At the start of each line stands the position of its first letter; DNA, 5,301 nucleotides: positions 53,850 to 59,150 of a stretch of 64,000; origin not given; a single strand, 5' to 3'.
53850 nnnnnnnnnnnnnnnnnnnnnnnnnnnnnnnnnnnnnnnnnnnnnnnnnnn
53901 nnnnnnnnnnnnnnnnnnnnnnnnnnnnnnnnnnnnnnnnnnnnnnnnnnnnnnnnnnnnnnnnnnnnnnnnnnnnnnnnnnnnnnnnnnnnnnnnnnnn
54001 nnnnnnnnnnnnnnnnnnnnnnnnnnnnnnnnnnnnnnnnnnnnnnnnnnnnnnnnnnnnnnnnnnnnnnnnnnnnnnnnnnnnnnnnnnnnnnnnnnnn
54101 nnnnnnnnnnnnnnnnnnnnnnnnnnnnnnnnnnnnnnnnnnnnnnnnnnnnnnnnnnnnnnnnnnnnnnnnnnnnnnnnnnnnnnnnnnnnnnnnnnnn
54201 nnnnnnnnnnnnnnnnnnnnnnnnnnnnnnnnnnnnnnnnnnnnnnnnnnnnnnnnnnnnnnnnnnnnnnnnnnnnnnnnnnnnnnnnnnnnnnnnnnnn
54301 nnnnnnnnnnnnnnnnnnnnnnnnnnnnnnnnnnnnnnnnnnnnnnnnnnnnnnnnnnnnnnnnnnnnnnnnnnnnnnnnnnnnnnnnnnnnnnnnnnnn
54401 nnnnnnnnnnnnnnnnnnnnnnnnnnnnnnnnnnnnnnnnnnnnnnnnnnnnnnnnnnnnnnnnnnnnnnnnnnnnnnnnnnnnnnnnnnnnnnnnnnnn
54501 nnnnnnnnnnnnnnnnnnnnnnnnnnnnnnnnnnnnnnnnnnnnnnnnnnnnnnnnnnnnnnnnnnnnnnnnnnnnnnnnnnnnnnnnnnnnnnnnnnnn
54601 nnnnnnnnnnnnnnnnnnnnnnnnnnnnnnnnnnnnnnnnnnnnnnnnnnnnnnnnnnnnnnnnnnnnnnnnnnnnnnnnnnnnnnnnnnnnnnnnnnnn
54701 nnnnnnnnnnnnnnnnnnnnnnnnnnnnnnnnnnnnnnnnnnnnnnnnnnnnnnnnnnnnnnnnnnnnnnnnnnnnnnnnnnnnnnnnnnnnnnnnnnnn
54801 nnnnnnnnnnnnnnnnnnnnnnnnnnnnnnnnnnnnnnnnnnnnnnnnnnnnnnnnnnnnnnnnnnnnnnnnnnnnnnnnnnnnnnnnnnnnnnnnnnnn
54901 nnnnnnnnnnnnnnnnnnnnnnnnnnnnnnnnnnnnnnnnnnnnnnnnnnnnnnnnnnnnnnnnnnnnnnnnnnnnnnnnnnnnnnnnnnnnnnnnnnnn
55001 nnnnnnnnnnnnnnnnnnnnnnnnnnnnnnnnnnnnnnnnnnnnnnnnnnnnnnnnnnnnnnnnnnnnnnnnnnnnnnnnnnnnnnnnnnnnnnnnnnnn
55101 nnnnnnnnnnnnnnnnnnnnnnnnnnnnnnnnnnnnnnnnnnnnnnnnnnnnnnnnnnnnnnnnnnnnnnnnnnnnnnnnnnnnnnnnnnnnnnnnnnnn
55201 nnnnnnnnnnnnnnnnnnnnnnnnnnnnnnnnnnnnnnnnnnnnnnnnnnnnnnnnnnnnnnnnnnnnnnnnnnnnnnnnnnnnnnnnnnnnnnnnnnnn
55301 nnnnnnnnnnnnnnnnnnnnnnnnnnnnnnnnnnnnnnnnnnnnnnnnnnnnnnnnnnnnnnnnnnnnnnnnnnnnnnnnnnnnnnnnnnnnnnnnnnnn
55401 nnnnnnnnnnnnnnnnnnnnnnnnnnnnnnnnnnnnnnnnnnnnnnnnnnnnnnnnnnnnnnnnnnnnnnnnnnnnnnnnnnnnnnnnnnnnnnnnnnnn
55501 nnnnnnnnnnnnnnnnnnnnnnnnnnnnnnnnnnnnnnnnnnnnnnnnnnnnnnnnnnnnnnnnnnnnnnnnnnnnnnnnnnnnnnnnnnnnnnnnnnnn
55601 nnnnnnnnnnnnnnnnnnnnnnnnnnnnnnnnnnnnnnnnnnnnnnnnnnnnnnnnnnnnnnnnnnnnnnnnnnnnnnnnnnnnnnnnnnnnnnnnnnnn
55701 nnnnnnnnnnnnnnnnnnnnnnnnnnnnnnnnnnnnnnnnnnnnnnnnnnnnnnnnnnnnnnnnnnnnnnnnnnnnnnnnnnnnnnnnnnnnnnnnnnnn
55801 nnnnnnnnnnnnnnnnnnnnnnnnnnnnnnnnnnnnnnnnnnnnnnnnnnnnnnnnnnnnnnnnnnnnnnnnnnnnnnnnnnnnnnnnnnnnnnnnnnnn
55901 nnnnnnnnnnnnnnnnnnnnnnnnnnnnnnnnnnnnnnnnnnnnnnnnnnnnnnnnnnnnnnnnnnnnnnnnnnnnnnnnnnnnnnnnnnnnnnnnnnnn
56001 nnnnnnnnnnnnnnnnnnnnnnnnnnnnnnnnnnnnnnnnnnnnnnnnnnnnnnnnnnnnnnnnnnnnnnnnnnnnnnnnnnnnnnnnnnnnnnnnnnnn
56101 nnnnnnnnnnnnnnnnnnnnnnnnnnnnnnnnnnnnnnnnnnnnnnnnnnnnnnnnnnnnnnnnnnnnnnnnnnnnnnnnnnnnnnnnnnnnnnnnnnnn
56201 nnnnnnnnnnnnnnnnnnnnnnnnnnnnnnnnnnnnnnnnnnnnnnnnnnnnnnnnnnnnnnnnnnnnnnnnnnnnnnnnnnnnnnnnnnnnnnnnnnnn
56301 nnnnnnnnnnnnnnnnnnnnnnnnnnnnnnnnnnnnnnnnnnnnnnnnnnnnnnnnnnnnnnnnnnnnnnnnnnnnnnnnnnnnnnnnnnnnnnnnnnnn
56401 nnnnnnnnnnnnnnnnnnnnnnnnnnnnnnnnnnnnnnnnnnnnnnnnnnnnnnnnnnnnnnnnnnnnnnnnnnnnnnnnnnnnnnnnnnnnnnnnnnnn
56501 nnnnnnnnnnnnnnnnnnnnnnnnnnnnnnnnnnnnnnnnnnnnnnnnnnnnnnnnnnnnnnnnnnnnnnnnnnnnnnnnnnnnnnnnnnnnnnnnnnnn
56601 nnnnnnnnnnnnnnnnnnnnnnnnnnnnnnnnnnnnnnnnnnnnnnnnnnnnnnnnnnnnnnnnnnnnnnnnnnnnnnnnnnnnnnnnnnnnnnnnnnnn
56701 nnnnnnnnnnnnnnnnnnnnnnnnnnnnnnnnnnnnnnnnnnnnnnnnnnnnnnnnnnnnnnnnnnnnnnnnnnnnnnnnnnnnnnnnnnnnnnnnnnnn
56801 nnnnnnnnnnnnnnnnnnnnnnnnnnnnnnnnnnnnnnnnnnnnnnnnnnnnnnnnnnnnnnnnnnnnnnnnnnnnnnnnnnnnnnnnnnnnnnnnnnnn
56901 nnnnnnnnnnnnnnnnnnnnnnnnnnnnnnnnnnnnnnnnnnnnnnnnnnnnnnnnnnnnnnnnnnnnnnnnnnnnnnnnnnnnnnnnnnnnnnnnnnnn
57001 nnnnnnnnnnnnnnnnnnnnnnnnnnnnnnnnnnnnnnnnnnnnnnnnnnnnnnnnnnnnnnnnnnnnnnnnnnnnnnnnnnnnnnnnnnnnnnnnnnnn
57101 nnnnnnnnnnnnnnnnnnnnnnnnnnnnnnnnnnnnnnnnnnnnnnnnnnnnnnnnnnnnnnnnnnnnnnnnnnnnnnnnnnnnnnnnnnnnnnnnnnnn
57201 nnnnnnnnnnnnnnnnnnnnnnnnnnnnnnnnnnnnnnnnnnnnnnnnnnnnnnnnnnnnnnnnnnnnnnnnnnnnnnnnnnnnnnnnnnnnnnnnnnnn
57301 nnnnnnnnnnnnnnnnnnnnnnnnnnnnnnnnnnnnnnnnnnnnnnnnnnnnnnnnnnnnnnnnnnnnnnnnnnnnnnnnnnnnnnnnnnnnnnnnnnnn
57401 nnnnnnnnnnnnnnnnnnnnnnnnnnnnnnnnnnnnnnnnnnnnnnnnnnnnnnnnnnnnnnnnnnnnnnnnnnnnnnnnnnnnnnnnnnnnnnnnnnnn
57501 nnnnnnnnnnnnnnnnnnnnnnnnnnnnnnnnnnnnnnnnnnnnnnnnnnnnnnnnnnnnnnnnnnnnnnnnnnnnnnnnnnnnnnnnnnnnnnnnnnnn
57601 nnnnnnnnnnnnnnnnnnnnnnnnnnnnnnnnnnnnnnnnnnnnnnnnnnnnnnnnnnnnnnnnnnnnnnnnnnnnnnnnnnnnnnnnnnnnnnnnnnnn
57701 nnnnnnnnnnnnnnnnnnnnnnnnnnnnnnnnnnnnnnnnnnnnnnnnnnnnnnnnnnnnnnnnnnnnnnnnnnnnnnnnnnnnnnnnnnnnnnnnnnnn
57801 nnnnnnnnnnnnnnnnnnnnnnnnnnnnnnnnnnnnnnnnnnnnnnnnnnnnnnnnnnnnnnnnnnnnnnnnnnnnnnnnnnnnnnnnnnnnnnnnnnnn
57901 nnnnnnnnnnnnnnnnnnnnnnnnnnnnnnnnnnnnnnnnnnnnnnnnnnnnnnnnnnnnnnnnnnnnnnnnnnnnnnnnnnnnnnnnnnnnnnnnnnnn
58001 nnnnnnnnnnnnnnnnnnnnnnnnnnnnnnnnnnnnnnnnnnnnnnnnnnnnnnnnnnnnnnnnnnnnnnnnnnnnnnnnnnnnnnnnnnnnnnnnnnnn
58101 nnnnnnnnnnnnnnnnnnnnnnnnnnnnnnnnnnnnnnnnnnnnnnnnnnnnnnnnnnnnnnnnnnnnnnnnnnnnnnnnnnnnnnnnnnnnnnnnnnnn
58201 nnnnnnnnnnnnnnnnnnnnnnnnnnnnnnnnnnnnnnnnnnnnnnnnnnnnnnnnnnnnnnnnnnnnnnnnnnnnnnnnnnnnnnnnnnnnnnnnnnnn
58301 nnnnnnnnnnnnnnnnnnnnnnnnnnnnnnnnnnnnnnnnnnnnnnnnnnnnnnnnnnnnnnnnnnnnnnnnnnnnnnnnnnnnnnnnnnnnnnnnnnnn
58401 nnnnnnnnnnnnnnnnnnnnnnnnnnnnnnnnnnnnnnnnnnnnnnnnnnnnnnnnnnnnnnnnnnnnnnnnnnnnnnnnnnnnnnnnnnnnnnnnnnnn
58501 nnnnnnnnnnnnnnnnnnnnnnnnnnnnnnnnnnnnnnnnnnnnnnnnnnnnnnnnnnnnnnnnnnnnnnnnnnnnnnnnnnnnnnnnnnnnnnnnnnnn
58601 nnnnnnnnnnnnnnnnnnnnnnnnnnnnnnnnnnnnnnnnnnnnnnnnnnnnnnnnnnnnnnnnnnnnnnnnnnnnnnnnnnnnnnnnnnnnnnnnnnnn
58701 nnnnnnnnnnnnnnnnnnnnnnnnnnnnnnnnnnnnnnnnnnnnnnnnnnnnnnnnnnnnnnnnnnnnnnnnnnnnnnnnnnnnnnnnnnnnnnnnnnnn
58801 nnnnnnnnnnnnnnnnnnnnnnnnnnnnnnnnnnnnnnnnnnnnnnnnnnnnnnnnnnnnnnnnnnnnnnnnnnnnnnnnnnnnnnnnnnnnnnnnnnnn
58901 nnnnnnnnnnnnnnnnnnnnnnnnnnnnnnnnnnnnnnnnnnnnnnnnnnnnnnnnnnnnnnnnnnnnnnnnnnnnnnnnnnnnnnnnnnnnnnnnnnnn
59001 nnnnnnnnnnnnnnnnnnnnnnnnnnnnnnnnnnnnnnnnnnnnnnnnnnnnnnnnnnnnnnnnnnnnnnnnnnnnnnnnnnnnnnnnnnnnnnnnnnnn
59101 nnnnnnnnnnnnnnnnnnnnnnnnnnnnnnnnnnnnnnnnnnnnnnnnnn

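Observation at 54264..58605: Bufferin-type MNIO (DUF692/DUF2063) RiPP locus split into two divergent operons with two different Cys-rich precursors and its own ECF sigma / anti-sigma pair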

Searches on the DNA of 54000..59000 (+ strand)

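Call 28: search_rna_families(source=window, start=54000, end=59000, threshold=evalue, max_evalue=1)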
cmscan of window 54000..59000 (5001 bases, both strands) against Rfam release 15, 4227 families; matches with E-value up to 1: 2.
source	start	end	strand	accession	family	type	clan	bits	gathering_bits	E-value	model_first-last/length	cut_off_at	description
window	56796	56893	-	RF02770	Ysr224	Gene; sRNA;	-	25.9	70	0.0099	1-107/107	no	Yersinia sRNA 224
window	54662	54725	-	RF04081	mir-1992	Gene; miRNA;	-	20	70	0.58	1-75/75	no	mir-1992 microRNA precursor family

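Call 36: search_dna_similar(query=window:54200-58650:+, collection=plasmids, mode=distant, max_rows=15)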
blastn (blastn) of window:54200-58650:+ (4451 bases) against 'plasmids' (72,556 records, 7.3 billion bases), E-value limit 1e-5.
Records with a match: 83; places in all: 95; records where one place covers at least 80% of the query: 0.
Best place of each record, by identity: 80-90% 1; 60-80% 82.
By first word of the organism name: Sinorhizobium 33; Pseudomonas 8; Ensifer 7; Paraburkholderia 6; Asticcacaulis 3; Sphingobium 2; Sphingomonas 2; Novosphingobium 2; Rhodanobacter 2; Variovorax 2; and 12 more.
By predicted mobility (MOB-suite, as given by PLSDB): non-mobilizable 39; mobilizable 31; conjugative 13.
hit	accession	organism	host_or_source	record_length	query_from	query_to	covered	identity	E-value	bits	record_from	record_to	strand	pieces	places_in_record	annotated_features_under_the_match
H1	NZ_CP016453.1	Sphingobium sp. RAC03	Microbial isolate,Algal phycosphere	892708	713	3976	59%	68.7%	4e-127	922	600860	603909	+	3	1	DUF692 domain-containing protein | sigma-70 family RNA polymerase sigma factor | DoxX family protein | DNA-binding domain-containing protein | hypothetical protein | and 1 other names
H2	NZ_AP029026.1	Asticcacaulis sp. DW145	-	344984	1757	3557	23%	68.1%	1e-38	354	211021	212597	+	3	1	DUF692 domain-containing protein | hypothetical protein | DUF2282 domain-containing protein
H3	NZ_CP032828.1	Sphingomonas paeninsulae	whole organism,soil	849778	1765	3588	21%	66.6%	3e-40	240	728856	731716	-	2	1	DUF692 domain-containing protein | DUF1109 domain-containing protein | sigma-70 family RNA polymerase sigma factor | hypothetical protein | DUF2282 domain-containing protein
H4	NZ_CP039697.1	Novosphingobium sp. EMRT-2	cell,freshwater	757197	1816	3578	19%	69.4%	6e-62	338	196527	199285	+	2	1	DUF692 domain-containing protein | DUF1109 domain-containing protein | sigma-70 family RNA polymerase sigma factor | hypothetical protein | DUF2282 domain-containing protein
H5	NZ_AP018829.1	Asticcacaulis excentricus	Lemna minor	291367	1757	3557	19%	67.9%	2e-41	285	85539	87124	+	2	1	DUF692 domain-containing protein | DUF2282 domain-containing protein | hypothetical protein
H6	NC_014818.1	Asticcacaulis excentricus CB 48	pond water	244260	1768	3548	19%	66.9%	2e-36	245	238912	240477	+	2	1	DUF692 domain-containing protein | hypothetical protein | DUF2282 domain-containing protein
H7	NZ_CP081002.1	Sphingobium sp. V4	cell culture,soil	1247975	1816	3555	18%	69.4%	9e-47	282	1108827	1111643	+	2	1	record has no annotation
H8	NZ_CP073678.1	Cupriavidus sp. KK10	Isolate,A bacterial consortium from ...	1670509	2812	3588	17%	69.3%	1e-69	273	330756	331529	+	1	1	none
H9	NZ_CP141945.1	Novosphingobium sp. RL4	Rheum palmatum L.,Single ...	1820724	2815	3589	17%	66.5%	1e-45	194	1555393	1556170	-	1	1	none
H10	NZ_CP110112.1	Sphingomonas sp. R1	Solanum lycopersicum,Tomato (Solanum ...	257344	2865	3568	16%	66.0%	4e-32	150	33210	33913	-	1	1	DUF692 domain-containing protein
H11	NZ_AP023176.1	Paraburkholderia largidicola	Physopelta gutta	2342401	2804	3417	14%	68.2%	3e-46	196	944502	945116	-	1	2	none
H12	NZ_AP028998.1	Paraburkholderia sp. 22B1P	-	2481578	2804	3417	14%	68.2%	3e-46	196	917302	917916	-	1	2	none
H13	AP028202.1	Paraburkholderia largidicola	Physopelta gutta,midgut,Midgut crypts ...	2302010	2804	3413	14%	68.0%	5e-44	189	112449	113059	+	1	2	DUF692 domain-containing protein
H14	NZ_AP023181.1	Paraburkholderia sp. PGU19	Physopelta gutta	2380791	2806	3417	14%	66.9%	3e-40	176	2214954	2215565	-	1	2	none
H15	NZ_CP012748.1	Paraburkholderia caribensis MBA4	soil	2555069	2806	3417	14%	66.8%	4e-38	168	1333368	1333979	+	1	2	none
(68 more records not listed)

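Call 37: get_annotated_region(hit=H1, flank=2500)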
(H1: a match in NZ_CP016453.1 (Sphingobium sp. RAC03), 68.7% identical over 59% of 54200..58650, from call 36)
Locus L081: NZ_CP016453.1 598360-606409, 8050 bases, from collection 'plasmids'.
description: Sphingobium sp. RAC03 plasmid pBSY17_1, complete sequence
organism: Sphingobium sp. RAC03 (NCBI taxid 1843368)
taxonomy: Bacteria; Pseudomonadota; Alphaproteobacteria; Sphingomonadales; Sphingomonadaceae; Sphingobium; Sphingobium sp. RAC03
host: -; source: Microbial isolate,Algal phycosphere; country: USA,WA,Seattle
typing (MOB-suite, as given by PLSDB): non-mobilizable; mating-pair formation MPF_F
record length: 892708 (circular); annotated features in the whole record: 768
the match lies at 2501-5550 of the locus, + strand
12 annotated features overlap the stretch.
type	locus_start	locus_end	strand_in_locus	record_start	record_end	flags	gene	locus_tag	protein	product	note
CDS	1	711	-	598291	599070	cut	-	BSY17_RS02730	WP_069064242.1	SDR family oxidoreductase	-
CDS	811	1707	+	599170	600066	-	-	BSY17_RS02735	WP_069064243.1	LysR family transcriptional regulator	-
CDS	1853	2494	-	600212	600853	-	-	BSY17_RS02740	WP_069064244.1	DUF1109 domain-containing protein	-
CDS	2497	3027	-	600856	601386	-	-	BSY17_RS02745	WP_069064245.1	sigma-70 family RNA polymerase sigma factor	GO:0006352 - DNA-templated transcription initiation [Evidence IEA]; GO:0006355 - regulation of DNA-templated ...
CDS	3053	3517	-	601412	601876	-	-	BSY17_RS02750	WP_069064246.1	DoxX family protein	-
CDS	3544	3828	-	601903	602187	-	-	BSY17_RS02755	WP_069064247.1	DUF2282 domain-containing protein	-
CDS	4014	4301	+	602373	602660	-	-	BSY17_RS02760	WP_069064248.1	hypothetical protein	-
CDS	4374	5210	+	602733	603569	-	-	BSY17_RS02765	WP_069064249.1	DUF692 domain-containing protein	-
CDS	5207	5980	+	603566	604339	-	-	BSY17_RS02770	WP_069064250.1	DNA-binding domain-containing protein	-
CDS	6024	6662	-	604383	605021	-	-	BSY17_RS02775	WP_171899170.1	LysR substrate-binding domain-containing protein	-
CDS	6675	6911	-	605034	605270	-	-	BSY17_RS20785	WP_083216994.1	LysR family transcriptional regulator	-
CDS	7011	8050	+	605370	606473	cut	-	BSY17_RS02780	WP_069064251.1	aldo/keto reductase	-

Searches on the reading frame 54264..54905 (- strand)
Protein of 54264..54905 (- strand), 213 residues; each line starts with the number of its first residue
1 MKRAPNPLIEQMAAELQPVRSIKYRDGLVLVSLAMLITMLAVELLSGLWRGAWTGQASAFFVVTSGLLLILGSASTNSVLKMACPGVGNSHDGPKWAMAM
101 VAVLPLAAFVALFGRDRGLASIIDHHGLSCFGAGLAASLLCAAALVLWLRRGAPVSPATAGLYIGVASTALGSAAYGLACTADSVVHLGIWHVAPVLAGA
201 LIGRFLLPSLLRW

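Call 3: search_protein_families(library=pfam, proteins=[window:54267-54905:-], max_evalue=0.01)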
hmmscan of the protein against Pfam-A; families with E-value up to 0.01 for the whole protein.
seq(213 aa): 1 family
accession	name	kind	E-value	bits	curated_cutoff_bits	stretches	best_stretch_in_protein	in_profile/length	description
PF06532.16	NrsF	-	3.5e-35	122.1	26.8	1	13-213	2-204/204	Negative regulator of sigma F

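Call 4: search_protein_families(library=ncbifam, proteins=[window:54267-54905:-], max_evalue=0.01)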
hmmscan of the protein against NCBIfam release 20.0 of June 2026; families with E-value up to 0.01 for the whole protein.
seq(213 aa): 1 family
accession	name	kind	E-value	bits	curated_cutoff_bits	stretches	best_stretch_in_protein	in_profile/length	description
NF042994.1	AntiSigF_NrsF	equivalog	8.8e-06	25.3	300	1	55-213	54-214/214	anti-sigma-F factor NrsF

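Call 6: find_encoding_contigs(protein=window:54264-54905:-, flank=10000, max_places=10)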
Protein window:54264-54905:- (213 aa): no gene with exactly this product is on record in the collection.

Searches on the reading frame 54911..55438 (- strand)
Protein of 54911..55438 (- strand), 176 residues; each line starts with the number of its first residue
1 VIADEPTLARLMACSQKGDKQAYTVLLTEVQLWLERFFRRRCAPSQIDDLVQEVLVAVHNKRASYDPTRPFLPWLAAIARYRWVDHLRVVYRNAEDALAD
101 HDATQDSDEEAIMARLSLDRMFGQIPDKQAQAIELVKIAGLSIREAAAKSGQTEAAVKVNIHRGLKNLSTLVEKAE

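Call 3: search_protein_families(library=pfam, proteins=[window:54911-55438:-], max_evalue=0.01)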
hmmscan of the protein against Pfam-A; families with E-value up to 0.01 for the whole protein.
seq(176 aa): 4 families
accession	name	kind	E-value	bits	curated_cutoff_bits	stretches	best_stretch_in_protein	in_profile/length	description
PF04542.20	Sigma70_r2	-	9.9e-11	41.7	24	1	28-88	3-66/71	Sigma-70 region 2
PF08281.18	Sigma70_r4_2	-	2.1e-10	40.5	25.7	1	116-168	2-54/54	Sigma-70, region 4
PF07638.17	Sigma70_ECF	-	6.5e-07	29.9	21.1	1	8-161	4-172/185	ECF sigma factor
PF04545.22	Sigma70_r4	-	0.00053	19.9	24.1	1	124-168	4-48/50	Sigma-70, region 4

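Call 4: search_protein_families(library=ncbifam, proteins=[window:54911-55438:-], max_evalue=0.01)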
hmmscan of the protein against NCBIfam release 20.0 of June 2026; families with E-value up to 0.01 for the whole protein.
seq(176 aa): 72 families (the best 25 are shown)
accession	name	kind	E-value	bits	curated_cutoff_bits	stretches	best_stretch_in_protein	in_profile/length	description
NF009191.0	PRK12539.1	subfamily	3.2e-44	150.7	171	1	1-174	1-181/185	sigma-70 family RNA polymerase sigma factor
NF009188.0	PRK12536.1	subfamily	3.7e-43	147.7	250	1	4-174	13-188/190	RNA polymerase sigma factor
NF009165.0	PRK12512.1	equivalog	7.8e-35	120.1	198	1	3-173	4-180/184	RNA polymerase sigma factor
NF007230.0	PRK09648.1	subfamily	8.9e-18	64.7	209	1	4-175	9-192/195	RNA polymerase sigma factor ShbA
TIGR02937.1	sigma70-ECF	superfamily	1.4e-17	63.8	42.9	1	35-169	19-162/165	sigma-70 family RNA polymerase sigma factor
TIGR02959.1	SigZ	equivalog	1.2e-16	61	168.65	1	34-173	8-149/170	RNA polymerase sigma factor SigZ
TIGR02989.1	Sig-70_gvs1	subfamily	1.2e-16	61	124.55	1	23-169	3-155/158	RNA polymerase sigma-70 factor, Rhodopirellula/Verrucomicrobium family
NF007215.0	PRK09637.1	equivalog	2.5e-16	60.2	212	1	31-173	11-155/181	RNA polymerase sigma factor SigZ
NF009166.1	PRK12513.1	equivalog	2.5e-16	59.9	206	1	7-169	8-183/193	RNA polymerase sigma factor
NF009186.0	PRK12534.1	equivalog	5.9e-12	45.8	267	1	7-173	11-186/187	RNA polymerase sigma factor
NF009172.0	PRK12519.1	subfamily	1.7e-11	44.1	222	1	44-172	53-189/194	RNA polymerase sigma factor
NF058625.1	sigma_PG0214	equivalog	1.8e-11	44.1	130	1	48-173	32-162/170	GFO_1088 family ECF-type sigma factor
NF009164.0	PRK12511.1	equivalog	2e-11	43.7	185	1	44-169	28-156/182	RNA polymerase sigma factor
NF007228.0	PRK09646.1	subfamily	2.1e-11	43.9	226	1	4-170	13-188/194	ECF RNA polymerase sigma factor SigK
NF007225.0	PRK09643.1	equivalog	3.5e-11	43.2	190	1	4-173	10-183/204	RNA polymerase sigma factor SigM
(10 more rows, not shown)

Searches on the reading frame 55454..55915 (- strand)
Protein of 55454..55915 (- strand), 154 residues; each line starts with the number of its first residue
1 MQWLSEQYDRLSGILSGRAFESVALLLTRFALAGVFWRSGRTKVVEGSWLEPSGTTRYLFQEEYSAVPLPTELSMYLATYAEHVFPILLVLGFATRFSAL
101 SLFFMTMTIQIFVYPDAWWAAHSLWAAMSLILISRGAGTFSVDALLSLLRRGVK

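Call 3: search_protein_families(library=pfam, proteins=[window:55454-55915:-], max_evalue=0.01)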
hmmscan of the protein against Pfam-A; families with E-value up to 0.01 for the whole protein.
seq(154 aa): 2 families
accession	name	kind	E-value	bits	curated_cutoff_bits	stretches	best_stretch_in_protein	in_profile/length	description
PF07681.17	DoxX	-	4.2e-17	63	23.6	1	24-114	1-84/85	DoxX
PF04173.18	DoxD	-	1.8e-08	34.9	22.7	1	75-146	68-144/167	TQO small subunit DoxD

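Call 4: search_protein_families(library=ncbifam, proteins=[window:55454-55915:-], max_evalue=0.01)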
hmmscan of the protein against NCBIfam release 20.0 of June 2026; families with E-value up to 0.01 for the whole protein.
seq(154 aa): 1 family
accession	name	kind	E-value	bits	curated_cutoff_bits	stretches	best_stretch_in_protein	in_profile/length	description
NF050144.1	matur_HvfX_fam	equivalog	5.6e-14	52.6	80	1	23-121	2-95/165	HvfX family Cu-binding RiPP maturation protein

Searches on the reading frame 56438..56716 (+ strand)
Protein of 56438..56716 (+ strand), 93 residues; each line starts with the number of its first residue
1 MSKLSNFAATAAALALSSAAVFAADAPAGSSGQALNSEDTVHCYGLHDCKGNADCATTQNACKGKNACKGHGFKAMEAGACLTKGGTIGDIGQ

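Call 3: search_protein_families(library=pfam, proteins=[window:56438-56716:+], max_evalue=0.01)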
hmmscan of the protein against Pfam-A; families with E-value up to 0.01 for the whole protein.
seq(93 aa): 0 families

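Call 4: search_protein_families(library=ncbifam, proteins=[window:56438-56716:+], max_evalue=0.01)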
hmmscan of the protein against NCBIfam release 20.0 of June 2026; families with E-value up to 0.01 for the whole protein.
seq(93 aa): 1 family
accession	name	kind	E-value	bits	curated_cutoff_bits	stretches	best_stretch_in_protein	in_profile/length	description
NF050166.1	Cu_RiPP_BufA2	equivalog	8.2e-28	96.4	60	1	6-88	3-78/79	BufA2 family periplasmic bufferin-type metallophore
